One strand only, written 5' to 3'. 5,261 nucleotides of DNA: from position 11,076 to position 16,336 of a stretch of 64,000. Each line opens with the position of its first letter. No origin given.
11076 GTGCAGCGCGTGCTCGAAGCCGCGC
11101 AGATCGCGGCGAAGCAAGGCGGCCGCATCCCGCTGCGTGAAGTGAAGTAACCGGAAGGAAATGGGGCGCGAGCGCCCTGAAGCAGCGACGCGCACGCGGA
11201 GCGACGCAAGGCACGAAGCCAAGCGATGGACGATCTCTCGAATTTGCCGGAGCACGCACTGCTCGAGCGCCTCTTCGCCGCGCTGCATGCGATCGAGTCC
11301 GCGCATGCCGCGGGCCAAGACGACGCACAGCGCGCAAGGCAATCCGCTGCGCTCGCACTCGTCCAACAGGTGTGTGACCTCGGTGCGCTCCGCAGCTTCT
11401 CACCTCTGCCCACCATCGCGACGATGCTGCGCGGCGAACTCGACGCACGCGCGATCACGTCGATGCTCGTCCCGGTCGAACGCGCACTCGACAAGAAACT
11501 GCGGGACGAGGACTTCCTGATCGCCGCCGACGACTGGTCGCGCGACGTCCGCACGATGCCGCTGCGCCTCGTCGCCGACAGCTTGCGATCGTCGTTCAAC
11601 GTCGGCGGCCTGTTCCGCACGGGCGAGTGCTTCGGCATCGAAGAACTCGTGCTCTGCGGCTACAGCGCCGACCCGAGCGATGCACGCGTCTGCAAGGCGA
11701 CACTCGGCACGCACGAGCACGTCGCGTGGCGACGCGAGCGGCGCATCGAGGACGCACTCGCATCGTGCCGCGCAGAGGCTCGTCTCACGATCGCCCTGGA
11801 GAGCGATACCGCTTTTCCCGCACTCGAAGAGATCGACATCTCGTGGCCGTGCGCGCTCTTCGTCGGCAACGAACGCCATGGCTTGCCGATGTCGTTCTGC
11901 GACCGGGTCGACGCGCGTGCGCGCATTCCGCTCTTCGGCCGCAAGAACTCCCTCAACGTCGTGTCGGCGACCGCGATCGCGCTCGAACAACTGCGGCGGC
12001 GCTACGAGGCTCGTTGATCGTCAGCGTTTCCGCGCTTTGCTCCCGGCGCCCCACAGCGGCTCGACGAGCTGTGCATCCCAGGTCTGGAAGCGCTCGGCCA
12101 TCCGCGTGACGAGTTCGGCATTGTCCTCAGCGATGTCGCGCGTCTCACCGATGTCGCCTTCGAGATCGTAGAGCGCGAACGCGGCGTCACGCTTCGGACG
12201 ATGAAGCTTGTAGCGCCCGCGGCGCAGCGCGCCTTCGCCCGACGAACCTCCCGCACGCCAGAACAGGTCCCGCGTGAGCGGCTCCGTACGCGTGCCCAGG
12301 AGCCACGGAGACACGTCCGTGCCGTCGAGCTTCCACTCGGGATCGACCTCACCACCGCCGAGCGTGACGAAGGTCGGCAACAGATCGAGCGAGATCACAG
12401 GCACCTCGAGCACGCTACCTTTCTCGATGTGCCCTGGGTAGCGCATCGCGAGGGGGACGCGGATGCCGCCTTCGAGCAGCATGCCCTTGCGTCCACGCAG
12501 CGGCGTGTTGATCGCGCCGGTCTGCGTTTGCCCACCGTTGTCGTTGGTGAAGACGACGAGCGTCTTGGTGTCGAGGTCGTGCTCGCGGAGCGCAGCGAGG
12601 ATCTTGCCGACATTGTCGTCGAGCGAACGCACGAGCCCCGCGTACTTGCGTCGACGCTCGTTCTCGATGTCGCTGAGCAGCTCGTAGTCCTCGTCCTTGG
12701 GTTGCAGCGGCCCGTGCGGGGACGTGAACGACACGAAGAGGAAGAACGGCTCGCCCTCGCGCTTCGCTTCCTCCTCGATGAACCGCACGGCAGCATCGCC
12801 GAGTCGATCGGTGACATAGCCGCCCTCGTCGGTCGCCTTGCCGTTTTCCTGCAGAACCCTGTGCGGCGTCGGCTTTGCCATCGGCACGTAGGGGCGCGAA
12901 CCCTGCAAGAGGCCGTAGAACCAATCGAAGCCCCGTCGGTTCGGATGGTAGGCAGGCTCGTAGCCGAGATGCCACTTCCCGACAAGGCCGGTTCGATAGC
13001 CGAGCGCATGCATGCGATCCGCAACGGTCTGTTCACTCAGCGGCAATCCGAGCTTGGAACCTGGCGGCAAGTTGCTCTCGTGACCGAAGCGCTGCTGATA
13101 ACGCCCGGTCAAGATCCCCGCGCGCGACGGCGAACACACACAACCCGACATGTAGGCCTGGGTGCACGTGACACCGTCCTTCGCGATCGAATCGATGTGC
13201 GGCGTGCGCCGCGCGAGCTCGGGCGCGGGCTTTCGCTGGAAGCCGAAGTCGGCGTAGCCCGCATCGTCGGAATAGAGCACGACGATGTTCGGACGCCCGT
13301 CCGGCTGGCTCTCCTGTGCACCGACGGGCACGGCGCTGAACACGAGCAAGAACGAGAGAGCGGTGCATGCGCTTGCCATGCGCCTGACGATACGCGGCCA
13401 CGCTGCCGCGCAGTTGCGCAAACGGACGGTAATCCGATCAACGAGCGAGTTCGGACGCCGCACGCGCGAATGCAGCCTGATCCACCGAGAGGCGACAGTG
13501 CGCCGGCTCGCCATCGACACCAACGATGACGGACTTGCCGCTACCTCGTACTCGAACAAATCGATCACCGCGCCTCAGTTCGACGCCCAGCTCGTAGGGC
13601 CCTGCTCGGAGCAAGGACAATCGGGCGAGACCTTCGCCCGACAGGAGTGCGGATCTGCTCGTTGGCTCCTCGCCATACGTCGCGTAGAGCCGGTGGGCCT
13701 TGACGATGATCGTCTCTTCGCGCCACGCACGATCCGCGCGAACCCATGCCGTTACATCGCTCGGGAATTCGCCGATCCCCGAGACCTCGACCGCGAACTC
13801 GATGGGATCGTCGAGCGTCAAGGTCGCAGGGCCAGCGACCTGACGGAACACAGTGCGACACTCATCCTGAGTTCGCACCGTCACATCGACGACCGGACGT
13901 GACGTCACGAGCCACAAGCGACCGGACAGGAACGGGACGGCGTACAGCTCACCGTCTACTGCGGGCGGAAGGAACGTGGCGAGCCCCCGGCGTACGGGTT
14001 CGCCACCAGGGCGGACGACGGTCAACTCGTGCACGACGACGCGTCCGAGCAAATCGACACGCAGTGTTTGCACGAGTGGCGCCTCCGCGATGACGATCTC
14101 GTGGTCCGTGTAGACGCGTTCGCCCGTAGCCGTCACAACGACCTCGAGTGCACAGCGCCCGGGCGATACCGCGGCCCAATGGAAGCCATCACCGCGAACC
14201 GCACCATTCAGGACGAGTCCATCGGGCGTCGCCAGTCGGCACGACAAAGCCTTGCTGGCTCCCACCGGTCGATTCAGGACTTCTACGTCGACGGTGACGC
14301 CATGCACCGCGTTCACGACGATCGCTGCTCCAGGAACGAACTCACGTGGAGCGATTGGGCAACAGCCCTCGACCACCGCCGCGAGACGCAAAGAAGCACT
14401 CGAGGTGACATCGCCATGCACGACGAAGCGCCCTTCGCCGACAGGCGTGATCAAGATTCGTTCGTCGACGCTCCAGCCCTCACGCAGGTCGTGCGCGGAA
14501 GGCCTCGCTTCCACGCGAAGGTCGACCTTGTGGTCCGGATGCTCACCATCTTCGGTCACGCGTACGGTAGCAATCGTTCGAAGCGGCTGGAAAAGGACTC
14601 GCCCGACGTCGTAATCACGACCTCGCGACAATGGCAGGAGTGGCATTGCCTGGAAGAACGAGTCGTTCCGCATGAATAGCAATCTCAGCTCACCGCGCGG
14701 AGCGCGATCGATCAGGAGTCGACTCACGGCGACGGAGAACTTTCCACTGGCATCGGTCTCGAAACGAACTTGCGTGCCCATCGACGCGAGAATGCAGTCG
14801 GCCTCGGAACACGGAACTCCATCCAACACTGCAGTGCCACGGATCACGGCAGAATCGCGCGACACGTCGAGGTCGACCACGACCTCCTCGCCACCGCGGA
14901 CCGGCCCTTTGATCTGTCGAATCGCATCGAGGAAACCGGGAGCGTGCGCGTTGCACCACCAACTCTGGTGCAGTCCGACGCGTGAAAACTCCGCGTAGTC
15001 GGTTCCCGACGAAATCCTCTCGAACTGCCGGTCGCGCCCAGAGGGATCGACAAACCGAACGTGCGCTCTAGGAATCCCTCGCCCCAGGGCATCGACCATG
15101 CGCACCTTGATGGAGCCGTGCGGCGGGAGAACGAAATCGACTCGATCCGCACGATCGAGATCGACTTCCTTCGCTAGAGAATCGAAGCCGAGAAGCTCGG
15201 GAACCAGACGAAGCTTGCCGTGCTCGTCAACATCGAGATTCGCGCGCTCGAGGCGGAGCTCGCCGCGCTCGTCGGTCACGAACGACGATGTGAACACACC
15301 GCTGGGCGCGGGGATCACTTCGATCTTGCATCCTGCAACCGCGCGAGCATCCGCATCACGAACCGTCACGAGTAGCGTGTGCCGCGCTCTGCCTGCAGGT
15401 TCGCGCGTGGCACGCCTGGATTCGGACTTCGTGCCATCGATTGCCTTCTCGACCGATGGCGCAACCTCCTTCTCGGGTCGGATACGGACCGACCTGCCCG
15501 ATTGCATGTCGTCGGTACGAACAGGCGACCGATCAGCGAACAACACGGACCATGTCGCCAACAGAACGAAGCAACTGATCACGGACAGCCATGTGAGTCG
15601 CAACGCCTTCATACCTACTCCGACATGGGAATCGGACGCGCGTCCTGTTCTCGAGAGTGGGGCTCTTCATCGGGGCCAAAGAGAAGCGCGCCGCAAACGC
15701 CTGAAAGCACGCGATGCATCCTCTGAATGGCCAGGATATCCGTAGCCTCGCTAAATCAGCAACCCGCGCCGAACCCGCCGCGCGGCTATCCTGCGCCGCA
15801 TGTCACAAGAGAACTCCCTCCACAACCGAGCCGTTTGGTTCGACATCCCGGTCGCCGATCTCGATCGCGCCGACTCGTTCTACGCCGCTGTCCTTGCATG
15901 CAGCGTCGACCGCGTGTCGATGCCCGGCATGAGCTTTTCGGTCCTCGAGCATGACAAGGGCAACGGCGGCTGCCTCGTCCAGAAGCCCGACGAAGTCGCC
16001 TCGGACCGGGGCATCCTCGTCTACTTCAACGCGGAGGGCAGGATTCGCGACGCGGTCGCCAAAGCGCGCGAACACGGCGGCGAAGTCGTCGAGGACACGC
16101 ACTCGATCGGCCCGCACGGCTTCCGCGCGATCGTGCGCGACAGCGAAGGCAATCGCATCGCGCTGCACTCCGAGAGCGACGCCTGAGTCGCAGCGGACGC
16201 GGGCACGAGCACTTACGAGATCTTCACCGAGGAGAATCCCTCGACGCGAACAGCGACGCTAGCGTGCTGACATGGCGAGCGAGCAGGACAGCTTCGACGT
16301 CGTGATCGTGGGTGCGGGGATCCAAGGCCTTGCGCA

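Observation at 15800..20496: Compact operon combining a PhnZ-like HD-domain oxygenase with an FAD amine oxidoreductase, a Zn-alcohol dehydrogenase and a membrane protein: candidate non-canonical oxidative phosphonate C-P cleavage pathway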

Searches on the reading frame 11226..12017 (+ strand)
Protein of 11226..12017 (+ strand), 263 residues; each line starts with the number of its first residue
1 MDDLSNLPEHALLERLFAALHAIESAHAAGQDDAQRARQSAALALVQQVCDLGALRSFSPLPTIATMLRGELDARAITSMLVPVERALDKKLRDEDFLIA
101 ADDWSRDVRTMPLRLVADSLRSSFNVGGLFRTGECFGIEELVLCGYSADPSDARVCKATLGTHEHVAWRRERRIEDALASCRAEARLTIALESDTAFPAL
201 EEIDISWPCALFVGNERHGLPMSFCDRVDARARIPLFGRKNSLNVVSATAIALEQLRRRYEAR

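Call 18: search_protein_families(library=pfam, proteins=[window:11226-12017:+], max_evalue=0.0001)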
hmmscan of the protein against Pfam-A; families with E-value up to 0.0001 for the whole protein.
window:11226-12017:+ (263 aa): 1 family
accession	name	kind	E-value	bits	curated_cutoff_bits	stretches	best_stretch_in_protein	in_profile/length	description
PF00588.24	SpoU_methylase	-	5.5e-27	95.1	29.7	1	113-253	2-141/142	SpoU rRNA Methylase family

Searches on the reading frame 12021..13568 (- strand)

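Call 18: search_protein_families(library=pfam, proteins=[window:12021-13568:-], max_evalue=0.0001)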
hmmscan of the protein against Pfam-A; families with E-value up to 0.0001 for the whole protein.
window:12021-13568:- (515 aa): 2 families
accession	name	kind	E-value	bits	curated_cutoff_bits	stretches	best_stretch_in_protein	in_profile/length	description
PF00884.28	Sulfatase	-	2.6e-53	181.7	25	1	93-405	1-300/301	Sulfatase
PF16347.10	SGSH_C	-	8.9e-09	36.1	29.3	1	361-495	8-149/154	N-sulphoglucosamine sulphohydrolase, C-terminal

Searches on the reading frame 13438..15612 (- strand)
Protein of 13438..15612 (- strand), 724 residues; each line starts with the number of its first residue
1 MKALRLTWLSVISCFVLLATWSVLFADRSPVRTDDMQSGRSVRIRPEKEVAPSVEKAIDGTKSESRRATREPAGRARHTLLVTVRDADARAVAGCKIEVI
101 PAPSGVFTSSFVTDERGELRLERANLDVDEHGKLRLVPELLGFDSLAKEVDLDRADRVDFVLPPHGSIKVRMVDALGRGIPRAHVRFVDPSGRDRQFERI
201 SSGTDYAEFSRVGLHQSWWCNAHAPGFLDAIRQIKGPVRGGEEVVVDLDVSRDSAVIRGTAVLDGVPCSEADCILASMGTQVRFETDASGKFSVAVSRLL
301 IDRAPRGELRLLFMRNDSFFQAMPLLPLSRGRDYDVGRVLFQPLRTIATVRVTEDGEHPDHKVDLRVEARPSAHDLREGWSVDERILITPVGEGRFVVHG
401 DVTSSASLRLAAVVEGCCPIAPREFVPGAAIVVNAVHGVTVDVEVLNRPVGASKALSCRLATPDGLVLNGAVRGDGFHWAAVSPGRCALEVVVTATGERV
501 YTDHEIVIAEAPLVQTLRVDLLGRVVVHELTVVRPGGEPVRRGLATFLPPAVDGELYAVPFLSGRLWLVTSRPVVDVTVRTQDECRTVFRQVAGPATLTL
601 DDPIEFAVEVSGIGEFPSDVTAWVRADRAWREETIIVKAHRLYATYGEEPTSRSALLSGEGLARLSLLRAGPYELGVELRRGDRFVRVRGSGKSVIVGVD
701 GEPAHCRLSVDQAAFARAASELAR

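Call 19: search_protein_families(library=pfam, proteins=[window:13438-15612:-], max_evalue=0.0001)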
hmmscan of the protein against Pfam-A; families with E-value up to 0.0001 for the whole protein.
window:13438-15612:- (724 aa): 1 family
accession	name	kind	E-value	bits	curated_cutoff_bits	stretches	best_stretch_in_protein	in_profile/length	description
PF13620.12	CarboxypepD_reg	-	5.9e-10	39.8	32.3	0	80-162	2-81/82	Carboxypeptidase regulatory-like domain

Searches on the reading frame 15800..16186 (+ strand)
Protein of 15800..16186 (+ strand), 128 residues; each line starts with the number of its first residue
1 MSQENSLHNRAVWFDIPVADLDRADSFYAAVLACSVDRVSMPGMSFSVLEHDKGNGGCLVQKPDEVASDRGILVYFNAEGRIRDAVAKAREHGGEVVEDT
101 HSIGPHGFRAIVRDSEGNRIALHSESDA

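Call 4: search_protein_families(library=ncbifam, proteins=[window:15800-16186:+], max_evalue=0.01)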
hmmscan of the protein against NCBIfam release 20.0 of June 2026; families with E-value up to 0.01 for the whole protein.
window:15800-16186:+ (128 aa): 1 family
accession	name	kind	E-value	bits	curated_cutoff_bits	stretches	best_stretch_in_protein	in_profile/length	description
NF053614.1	AfsKbindKbpAStmc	equivalog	8.8e-05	22.3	250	1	12-123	6-112/231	AfsK-binding protein KbpA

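Call 5: search_protein_families(library=pfam, proteins=[window:15800-16186:+], max_evalue=0.01)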
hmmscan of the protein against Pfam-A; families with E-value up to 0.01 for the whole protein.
window:15800-16186:+ (128 aa): 3 families
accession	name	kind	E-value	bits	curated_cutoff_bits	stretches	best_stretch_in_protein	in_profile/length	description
PF18029.7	Glyoxalase_6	-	4.8e-06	27.6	23.6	1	12-122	2-105/106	Glyoxalase-like domain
PF00903.31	Glyoxalase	-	6.3e-06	27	20.6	1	12-121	3-120/121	Glyoxalase/Bleomycin resistance protein/Dioxygenase superfamily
PF22677.2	Ble-like_N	-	9e-06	25.8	24.5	1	10-32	1-23/41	Bleomycin resistance protein-like N-terminal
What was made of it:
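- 15800..16186 (+): VOC/glyoxalase-fold protein (128 aa). It is co-directional and 85 bp upstream, but probably not a functional member of the cluster. Weak Pfam matches only: Glyoxalase_6 27.6 bits and Glyoxalase 27.0 bits (call 5).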
